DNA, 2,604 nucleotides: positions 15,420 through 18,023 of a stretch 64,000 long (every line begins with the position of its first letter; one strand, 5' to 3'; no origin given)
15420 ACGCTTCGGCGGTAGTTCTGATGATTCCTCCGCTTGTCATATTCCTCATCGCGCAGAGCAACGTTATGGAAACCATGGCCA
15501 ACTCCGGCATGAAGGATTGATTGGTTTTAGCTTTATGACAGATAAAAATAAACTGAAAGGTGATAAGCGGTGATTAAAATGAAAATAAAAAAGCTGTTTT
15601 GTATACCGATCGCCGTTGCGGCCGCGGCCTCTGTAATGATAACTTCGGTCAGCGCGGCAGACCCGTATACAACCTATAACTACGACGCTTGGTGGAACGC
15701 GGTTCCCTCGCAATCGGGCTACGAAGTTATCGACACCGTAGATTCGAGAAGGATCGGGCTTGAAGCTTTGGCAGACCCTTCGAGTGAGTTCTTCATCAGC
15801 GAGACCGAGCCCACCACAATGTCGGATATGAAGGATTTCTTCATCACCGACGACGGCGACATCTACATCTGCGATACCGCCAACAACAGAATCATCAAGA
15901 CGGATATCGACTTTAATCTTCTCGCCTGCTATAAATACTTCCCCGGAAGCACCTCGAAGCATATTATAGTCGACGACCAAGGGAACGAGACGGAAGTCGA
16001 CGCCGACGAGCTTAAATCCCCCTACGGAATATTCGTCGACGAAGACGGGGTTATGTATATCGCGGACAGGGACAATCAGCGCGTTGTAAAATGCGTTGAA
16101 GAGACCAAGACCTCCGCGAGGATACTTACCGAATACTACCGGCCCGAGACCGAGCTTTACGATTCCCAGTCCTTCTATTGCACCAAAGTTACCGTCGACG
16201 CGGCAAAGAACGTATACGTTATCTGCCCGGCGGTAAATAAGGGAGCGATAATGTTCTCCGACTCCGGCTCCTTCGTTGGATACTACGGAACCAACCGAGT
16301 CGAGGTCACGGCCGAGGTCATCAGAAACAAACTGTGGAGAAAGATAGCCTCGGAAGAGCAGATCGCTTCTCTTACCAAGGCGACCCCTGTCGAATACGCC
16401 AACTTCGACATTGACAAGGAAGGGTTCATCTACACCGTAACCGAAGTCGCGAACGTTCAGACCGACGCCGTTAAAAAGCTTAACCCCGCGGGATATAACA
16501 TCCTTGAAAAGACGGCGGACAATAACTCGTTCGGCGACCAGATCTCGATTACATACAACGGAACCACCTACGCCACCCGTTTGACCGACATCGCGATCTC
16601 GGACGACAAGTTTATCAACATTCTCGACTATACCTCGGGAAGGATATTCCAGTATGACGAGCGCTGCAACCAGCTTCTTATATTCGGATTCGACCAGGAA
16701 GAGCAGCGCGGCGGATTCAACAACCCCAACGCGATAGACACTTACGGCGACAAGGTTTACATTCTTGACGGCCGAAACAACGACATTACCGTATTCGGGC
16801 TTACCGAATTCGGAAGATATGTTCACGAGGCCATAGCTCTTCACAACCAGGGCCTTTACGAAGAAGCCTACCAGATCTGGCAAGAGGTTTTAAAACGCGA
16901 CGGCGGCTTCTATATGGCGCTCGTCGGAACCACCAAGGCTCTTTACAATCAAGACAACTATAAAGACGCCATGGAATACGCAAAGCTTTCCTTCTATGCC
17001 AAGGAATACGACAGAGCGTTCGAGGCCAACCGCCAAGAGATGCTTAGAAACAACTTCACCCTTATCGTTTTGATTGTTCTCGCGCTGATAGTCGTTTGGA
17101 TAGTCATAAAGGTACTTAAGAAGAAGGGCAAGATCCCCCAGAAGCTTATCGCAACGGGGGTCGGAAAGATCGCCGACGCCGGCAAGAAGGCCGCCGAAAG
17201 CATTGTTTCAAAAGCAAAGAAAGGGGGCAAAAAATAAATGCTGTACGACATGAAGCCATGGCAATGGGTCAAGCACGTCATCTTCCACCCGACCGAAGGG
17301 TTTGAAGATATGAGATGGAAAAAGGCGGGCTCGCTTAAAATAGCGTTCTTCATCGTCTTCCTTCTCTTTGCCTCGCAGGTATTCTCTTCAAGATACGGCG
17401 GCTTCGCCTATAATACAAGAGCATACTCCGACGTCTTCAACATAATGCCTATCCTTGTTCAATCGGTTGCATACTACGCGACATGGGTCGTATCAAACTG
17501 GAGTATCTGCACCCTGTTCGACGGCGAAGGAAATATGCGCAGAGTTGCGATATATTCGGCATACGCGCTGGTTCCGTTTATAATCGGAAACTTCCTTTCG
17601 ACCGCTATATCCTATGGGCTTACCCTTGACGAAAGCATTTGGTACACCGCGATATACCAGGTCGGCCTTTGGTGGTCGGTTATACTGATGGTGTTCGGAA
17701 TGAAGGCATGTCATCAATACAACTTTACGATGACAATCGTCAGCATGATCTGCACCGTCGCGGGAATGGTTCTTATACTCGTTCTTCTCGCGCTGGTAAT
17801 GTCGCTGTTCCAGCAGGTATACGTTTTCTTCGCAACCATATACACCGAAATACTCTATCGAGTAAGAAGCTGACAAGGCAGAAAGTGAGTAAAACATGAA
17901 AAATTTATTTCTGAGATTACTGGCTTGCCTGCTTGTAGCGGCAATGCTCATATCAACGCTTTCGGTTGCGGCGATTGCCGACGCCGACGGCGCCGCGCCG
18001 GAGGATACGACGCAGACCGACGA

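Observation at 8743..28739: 20-kb co-directional locus that disperses a YknWXYZ/MacAB-like system among two MalFG permease pairs and large extracytoplasmic proteins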

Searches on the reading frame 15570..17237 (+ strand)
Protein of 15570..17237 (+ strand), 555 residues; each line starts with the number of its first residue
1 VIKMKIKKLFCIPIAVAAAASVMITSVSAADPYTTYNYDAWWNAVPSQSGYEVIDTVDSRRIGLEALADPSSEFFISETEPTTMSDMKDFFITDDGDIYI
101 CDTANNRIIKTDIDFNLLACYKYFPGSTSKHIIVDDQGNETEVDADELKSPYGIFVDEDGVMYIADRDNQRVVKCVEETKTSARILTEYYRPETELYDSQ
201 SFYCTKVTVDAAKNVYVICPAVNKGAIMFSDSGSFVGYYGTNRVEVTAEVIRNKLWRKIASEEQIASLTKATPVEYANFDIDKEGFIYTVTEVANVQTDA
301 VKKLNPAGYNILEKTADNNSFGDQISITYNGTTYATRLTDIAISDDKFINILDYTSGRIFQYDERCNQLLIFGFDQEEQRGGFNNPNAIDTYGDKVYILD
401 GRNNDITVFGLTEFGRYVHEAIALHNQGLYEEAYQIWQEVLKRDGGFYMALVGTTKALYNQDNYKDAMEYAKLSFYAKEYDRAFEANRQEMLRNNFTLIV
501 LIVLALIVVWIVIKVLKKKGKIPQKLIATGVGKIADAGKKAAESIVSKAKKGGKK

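Call 3: search_protein_families(library=pfam, proteins=[window:15570-17237:+], max_evalue=0.01)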
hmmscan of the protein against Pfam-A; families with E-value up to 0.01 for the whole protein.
window:15570-17237:+ (555 aa): 2 families
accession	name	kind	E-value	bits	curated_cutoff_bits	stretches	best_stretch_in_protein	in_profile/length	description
PF01436.27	NHL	-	1e-09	38.3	20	0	93-108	10-25/28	NHL repeat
PF25021.1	TEN_NHL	-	0.0012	18.3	27.1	0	97-329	85-317/357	Teneurin NHL domain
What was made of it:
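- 15570..17237 (+): Gene 6: NHL beta-propeller protein with a signal peptide and a C-terminal membrane anchor. NHL (call 3).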

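Call 14: search_protein_families(library=ncbifam, proteins=[window:15570-17237:+], max_evalue=0.001)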
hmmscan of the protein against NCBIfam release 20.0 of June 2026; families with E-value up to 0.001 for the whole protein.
window:15570-17237:+ (555 aa): 3 families
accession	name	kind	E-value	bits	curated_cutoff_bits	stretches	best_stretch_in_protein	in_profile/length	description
NF035926.1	scyF_NHL_VPEP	equivalog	5.2e-08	32.4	350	0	145-251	195-295/376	scytonemin biosynthesis PEP-CTERM protein ScyF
NF033206.1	ScyE_fam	subfamily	2.5e-06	27.2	80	0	134-227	239-329/333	ScyD/ScyE family protein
NF053768.1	CIS12_fam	equivalog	0.00038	19.2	860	0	332-409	40-113/715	CIS12 family contractile injection system protein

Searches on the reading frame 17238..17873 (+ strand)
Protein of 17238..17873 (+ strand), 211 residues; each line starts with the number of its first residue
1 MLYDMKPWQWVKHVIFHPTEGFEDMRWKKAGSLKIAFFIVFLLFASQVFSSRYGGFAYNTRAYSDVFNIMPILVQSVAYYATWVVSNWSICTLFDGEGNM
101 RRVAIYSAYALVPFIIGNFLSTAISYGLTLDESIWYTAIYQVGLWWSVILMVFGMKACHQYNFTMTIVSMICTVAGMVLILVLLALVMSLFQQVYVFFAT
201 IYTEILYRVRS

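Call 3: search_protein_families(library=pfam, proteins=[window:17238-17873:+], max_evalue=0.01)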
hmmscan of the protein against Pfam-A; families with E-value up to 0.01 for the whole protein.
window:17238-17873:+ (211 aa): 1 family
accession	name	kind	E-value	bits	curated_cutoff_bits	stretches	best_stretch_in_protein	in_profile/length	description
PF04893.22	Yip1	-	1e-15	58.5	28.6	1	12-183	1-172/173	Yip1 domain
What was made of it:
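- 17238..17873 (+): Gene 7: Yip1-family polytopic membrane protein; its start codon abuts the stop of gene 6. Yip1, E 1e-15 (call 3).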

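Call 14: search_protein_families(library=ncbifam, proteins=[window:17238-17873:+], max_evalue=0.001)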
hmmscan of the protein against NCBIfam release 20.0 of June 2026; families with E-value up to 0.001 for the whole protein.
window:17238-17873:+ (211 aa): 0 families
